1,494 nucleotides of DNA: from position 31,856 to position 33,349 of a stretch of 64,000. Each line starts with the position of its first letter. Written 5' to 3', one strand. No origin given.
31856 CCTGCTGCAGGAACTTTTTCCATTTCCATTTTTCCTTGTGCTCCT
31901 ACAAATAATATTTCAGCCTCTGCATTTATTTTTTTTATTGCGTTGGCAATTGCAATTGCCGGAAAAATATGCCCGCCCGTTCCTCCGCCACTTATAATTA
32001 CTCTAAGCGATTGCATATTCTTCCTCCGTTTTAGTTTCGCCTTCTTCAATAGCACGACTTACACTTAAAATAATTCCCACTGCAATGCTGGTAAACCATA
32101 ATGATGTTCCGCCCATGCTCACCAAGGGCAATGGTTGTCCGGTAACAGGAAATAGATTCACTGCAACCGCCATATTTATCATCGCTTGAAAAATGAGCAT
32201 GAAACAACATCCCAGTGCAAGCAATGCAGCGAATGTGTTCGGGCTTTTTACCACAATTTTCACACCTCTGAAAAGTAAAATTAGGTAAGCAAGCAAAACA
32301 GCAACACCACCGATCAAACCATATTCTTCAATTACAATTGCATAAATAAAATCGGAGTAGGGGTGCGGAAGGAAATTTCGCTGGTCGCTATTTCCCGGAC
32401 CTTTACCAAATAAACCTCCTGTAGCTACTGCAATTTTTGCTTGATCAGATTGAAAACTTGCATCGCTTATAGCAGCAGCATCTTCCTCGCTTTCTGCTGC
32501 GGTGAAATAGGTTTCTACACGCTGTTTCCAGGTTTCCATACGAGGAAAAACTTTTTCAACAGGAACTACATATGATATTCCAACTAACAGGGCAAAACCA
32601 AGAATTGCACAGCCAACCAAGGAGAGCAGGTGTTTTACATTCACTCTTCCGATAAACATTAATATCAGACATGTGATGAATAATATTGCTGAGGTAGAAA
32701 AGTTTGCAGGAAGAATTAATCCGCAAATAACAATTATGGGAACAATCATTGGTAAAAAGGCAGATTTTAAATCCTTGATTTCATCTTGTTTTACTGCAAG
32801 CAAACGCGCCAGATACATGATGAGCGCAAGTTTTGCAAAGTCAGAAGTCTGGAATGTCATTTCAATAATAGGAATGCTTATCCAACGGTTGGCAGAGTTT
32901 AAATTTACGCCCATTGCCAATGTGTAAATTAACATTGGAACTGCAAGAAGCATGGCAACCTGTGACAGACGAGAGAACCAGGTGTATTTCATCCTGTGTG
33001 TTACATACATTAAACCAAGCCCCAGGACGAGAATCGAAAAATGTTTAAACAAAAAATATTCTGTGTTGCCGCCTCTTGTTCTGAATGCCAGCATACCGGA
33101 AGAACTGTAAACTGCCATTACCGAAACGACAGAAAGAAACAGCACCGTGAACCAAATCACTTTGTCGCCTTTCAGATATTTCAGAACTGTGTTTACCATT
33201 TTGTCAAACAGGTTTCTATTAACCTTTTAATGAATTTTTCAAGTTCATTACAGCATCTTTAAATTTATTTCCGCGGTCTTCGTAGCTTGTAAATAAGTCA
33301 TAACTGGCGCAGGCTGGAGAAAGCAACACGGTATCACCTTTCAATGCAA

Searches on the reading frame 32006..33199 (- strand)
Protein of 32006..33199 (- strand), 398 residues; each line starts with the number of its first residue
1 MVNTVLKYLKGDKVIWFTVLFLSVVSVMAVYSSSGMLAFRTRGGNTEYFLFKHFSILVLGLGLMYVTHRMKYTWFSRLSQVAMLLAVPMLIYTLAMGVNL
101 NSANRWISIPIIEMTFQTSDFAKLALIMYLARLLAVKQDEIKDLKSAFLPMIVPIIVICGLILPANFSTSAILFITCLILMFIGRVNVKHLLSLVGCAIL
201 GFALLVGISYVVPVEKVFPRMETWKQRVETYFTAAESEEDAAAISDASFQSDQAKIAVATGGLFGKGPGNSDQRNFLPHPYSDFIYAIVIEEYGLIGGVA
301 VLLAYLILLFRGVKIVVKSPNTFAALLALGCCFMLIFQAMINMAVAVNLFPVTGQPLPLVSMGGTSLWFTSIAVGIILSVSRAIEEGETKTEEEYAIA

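Call 56: search_protein_families(library=ncbifam, proteins=[window:32006-33199:-], max_evalue=0.00001)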
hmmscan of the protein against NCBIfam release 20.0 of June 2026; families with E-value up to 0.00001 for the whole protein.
window:32006-33199:- (398 aa): 6 families
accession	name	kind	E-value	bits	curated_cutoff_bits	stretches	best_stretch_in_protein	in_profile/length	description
TIGR02614.1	ftsW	equivalog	1.1e-82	278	337.5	1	12-382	1-355/357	putative lipid II flippase FtsW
TIGR02210.1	rodA_shape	equivalog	1.4e-69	235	336.7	1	12-382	1-354/357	rod shape-determining protein RodA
TIGR02615.1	spoVE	exception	4.9e-67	226.9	448.8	1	14-382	3-354/354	stage V sporulation protein E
NF008042.0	PRK10774.1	equivalog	5e-41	141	493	1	13-380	38-388/405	cell division protein FtsW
NF037961.1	RodA_shape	subfamily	1.6e-34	120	150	2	202-379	230-406/415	rod shape-determining protein RodA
NF008060.0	PRK10794.1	equivalog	4.8e-33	114.6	590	1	15-381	20-360/370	peptidoglycan glycosyltransferase MrdB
